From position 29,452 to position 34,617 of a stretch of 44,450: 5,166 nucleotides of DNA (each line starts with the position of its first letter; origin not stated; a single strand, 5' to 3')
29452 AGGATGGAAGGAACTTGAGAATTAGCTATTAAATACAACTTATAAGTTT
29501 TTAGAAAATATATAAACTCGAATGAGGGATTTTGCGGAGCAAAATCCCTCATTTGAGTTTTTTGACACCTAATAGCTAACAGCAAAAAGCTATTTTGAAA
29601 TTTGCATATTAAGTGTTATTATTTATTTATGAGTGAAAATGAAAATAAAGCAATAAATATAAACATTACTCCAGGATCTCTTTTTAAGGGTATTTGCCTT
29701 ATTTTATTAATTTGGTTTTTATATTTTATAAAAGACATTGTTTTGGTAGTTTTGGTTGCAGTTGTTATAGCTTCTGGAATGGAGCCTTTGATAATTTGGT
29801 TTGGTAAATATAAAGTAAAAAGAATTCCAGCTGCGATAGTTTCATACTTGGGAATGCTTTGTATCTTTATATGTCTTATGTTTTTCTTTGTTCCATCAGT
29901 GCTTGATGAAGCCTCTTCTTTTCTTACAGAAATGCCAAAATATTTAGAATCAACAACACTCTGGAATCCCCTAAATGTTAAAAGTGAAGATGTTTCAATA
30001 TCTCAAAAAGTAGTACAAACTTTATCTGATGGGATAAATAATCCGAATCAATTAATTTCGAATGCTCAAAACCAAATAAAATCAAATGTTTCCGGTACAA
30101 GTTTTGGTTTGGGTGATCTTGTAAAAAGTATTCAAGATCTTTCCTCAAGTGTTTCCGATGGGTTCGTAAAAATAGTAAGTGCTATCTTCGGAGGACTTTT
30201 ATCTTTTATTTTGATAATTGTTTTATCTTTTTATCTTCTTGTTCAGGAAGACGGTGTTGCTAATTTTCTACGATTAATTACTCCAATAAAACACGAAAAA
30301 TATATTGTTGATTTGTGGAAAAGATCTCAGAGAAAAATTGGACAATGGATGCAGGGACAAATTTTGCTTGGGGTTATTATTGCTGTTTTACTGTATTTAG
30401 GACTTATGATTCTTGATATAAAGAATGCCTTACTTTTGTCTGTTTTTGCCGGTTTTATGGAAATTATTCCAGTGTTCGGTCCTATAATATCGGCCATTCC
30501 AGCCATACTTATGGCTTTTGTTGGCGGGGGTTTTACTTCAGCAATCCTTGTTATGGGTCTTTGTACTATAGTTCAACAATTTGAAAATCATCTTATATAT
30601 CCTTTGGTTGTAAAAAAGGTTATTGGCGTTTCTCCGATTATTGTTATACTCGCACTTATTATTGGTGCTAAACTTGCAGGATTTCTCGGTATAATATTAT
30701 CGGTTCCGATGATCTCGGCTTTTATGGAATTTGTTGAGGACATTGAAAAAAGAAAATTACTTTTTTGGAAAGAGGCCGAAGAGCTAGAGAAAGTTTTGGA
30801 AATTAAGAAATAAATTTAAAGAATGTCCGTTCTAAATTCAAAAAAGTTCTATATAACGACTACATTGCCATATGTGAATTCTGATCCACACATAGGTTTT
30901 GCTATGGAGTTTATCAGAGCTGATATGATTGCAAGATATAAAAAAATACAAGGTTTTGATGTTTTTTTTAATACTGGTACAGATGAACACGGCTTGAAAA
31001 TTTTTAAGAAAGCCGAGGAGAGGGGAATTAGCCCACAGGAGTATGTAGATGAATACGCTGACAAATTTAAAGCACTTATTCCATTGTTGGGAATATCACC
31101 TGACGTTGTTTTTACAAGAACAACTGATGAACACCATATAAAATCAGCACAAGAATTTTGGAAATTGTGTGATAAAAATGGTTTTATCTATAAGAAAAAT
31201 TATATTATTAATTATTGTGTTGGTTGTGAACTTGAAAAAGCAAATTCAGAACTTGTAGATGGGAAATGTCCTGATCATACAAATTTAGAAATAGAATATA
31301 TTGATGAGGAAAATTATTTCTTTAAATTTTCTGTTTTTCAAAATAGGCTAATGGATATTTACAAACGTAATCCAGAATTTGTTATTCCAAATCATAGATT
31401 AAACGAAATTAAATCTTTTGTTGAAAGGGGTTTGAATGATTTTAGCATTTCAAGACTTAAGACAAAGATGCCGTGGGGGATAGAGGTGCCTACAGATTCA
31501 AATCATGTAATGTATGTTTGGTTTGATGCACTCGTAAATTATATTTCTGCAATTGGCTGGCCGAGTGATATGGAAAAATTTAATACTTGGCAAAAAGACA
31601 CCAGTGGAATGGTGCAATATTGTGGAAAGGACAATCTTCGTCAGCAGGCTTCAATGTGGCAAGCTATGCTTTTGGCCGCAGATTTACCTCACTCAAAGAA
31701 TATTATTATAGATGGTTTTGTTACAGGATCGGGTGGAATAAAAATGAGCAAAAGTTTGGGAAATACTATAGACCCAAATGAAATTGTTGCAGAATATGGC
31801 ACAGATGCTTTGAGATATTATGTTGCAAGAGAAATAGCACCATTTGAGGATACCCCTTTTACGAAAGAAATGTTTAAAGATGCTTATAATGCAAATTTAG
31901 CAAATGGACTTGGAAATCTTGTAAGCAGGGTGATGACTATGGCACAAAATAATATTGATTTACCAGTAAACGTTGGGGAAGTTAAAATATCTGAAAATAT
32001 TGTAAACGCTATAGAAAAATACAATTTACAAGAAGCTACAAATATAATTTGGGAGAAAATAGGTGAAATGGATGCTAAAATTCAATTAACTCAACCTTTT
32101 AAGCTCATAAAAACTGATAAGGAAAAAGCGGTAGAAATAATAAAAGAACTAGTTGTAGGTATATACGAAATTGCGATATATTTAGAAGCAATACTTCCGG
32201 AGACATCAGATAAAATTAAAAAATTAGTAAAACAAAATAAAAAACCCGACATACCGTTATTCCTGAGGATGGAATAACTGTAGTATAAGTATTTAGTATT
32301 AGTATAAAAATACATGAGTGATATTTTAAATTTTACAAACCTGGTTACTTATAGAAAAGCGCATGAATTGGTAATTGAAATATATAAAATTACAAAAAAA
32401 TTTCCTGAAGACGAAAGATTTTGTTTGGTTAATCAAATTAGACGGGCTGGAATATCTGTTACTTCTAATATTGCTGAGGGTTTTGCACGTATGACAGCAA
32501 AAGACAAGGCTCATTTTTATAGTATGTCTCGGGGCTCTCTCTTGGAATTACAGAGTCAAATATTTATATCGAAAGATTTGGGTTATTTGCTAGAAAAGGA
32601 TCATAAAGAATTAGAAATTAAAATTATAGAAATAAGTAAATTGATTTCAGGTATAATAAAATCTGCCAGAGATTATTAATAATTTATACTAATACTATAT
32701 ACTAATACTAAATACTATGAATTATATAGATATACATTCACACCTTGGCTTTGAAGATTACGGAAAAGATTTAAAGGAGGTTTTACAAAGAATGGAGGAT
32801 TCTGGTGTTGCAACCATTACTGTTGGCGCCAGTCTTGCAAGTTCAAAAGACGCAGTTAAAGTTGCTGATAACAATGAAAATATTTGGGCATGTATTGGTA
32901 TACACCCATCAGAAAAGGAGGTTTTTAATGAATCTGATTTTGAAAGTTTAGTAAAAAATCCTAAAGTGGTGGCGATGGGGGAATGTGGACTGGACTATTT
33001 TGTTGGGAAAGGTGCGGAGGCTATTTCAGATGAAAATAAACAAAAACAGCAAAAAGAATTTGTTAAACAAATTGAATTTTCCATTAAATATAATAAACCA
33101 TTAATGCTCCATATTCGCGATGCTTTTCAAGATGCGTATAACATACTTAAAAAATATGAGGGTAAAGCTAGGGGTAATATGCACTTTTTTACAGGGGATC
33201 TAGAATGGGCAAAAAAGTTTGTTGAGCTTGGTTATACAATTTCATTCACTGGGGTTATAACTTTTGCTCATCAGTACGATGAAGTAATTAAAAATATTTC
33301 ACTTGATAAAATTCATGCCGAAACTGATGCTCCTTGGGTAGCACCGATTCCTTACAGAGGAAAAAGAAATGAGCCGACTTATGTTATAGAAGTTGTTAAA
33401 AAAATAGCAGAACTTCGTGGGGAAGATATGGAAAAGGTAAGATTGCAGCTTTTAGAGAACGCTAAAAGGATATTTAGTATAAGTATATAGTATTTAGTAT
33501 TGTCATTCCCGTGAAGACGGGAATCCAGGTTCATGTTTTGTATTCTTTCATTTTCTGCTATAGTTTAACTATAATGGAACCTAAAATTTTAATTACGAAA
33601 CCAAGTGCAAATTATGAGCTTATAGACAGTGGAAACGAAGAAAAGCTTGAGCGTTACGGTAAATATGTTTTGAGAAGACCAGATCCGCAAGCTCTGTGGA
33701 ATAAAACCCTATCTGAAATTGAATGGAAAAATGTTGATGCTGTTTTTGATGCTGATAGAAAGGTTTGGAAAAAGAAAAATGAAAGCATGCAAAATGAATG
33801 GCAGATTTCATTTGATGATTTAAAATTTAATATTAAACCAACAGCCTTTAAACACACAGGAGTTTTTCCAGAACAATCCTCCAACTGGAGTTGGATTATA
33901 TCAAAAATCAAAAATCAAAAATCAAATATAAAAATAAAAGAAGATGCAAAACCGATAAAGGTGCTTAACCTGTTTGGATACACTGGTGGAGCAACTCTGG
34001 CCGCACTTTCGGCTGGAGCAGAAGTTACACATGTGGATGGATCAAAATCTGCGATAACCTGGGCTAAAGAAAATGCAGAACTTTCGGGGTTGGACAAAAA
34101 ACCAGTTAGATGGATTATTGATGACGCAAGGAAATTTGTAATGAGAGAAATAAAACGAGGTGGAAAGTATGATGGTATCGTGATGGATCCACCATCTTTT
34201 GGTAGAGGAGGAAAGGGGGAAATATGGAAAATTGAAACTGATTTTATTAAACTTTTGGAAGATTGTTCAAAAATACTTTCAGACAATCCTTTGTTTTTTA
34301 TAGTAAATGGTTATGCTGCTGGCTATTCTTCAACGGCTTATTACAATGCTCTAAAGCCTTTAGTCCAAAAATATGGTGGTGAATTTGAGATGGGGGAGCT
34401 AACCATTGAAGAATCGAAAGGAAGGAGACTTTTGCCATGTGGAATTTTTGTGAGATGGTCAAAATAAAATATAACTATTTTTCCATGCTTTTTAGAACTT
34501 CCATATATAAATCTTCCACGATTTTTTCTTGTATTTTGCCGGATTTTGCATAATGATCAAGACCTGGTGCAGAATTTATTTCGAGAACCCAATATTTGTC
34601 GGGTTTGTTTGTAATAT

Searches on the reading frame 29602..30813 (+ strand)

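Call 5: search_protein_families(library=pfam, proteins=[window:29602-30813:+], max_evalue=0.01)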
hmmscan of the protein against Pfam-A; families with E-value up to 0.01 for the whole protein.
window:29602-30813:+ (403 aa): 1 family
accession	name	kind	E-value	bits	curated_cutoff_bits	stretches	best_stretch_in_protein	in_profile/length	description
PF01594.21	AI-2E_transport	-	9.2e-56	189.8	34.3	1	30-381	5-326/327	AI-2E family transporter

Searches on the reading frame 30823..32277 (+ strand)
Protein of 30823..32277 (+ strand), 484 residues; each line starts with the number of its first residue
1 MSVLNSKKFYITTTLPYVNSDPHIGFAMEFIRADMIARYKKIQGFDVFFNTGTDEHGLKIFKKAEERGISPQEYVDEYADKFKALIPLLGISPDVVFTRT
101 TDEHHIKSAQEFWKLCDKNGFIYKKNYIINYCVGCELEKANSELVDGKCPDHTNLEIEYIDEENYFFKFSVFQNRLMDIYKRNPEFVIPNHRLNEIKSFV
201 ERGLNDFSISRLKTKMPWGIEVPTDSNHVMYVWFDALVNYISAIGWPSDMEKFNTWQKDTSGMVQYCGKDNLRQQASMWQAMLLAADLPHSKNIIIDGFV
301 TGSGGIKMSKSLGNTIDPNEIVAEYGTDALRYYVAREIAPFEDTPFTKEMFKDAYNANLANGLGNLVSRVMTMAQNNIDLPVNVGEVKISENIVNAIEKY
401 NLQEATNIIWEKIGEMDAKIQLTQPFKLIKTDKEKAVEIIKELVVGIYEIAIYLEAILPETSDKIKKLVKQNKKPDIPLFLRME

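Call 5: search_protein_families(library=pfam, proteins=[window:30823-32277:+], max_evalue=0.01)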
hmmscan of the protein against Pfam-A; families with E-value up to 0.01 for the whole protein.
window:30823-32277:+ (484 aa): 4 families
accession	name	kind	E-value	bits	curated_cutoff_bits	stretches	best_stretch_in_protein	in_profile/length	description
PF09334.17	tRNA-synt_1g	-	1.7e-92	310.6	20.1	2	159-371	178-391/391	tRNA synthetases class I (M)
PF00133.28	tRNA-synt_1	-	1.2e-37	130.2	22.7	2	6-223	22-244/414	tRNA synthetases class I (I, L, M and V)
PF01406.26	tRNA-synt_1e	-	7.2e-14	52.3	27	2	13-126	14-125/301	tRNA synthetases class I (C) catalytic domain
PF01921.24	tRNA-synt_1f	-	0.00027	20.4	27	0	267-337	240-312/360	tRNA synthetases class I (K)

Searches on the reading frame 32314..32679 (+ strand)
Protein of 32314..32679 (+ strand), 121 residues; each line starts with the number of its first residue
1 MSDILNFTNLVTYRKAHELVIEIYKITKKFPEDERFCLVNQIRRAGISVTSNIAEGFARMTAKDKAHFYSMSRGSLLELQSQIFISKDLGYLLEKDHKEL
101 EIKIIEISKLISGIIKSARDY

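Call 5: search_protein_families(library=pfam, proteins=[window:32314-32679:+], max_evalue=0.01)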
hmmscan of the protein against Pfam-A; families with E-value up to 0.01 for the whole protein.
window:32314-32679:+ (121 aa): 2 families
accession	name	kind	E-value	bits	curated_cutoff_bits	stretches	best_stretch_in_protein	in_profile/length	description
PF05635.17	23S_rRNA_IVP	-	4.7e-36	123.7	33.8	1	9-113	2-106/106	23S rRNA-intervening sequence protein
PF22296.2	bAvd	-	1.5e-08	35.5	40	1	10-117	1-106/107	bAvd-like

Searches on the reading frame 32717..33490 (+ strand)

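Call 6: search_protein_families(library=pfam, proteins=[window:32717-33490:+], max_evalue=0.01)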
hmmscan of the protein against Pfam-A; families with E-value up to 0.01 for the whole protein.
window:32717-33490:+ (257 aa): 1 family
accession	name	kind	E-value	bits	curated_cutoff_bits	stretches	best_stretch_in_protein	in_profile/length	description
PF01026.27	TatD_DNase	-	2.5e-73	247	27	1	4-254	1-253/253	TatD related DNase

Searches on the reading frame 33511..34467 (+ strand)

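Call 6: search_protein_families(library=pfam, proteins=[window:33511-34467:+], max_evalue=0.01)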
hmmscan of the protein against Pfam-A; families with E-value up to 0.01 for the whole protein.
window:33511-34467:+ (318 aa): 5 families
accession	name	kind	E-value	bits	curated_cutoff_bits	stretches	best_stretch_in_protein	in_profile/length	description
PF10672.15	Methyltrans_SAM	-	2e-14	54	27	1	142-255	118-227/286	S-adenosylmethionine-dependent methyltransferase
PF03602.21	Cons_hypoth95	-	4.2e-08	33.5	24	1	142-228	36-122/182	Conserved hypothetical protein 95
PF05175.20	MTS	-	0.00047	20.3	23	1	160-272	46-146/170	Methyltransferase small domain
PF09445.16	Methyltransf_15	-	0.0022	18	22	1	151-231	4-83/165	RNA cap guanine-N2 methyltransferase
PF13649.12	Methyltransf_25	-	0.0036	18.4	27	1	158-224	8-69/97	Methyltransferase domain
